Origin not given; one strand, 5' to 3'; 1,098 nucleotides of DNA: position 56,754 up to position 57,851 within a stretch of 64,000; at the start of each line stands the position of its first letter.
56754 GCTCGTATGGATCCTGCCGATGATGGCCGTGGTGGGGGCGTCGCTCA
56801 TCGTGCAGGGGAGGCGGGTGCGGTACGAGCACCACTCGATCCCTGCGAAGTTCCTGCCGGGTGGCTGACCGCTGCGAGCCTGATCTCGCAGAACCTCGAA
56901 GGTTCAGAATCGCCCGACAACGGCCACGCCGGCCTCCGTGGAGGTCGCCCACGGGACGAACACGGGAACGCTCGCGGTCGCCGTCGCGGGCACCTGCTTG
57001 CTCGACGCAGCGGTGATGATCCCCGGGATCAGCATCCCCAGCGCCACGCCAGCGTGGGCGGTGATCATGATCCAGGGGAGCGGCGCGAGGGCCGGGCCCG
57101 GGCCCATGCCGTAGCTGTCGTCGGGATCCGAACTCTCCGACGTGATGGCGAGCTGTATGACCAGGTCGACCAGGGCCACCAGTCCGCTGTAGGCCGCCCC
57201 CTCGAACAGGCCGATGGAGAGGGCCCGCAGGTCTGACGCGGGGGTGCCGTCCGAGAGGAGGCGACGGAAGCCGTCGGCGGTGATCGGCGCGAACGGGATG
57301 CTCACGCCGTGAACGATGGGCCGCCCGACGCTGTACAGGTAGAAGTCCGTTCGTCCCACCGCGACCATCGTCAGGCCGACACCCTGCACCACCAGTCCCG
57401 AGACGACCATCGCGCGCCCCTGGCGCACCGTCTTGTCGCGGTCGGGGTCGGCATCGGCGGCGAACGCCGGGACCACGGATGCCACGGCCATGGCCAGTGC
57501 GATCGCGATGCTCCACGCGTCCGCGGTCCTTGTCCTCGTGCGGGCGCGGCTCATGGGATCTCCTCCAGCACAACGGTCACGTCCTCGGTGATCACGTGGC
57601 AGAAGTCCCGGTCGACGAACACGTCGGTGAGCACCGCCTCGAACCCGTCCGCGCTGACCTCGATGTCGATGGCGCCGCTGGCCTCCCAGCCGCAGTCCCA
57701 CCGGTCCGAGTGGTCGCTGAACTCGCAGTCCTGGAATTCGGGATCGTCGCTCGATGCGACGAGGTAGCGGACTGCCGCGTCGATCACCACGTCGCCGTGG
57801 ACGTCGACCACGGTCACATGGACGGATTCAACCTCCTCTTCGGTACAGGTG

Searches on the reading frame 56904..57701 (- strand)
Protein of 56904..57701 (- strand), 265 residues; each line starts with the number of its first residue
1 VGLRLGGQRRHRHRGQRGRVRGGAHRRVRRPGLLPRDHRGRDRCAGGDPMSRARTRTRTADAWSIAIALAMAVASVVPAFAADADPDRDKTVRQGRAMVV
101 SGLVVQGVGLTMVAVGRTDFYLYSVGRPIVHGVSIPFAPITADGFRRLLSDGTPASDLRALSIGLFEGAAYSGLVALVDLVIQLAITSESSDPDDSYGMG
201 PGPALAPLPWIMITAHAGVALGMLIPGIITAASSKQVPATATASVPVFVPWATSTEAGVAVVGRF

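Call 6: search_protein_families(library=pfam, proteins=[window:56904-57701:-], max_evalue=0.01)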
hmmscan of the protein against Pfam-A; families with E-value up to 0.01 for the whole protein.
window:56904-57701:- (265 aa): 0 families

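Call 63: search_protein_families(library=ncbifam, proteins=[window:56904-57554:-], max_evalue=0.001)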
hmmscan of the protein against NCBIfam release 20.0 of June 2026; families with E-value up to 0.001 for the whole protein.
window:56904-57554:- (216 aa): 0 families
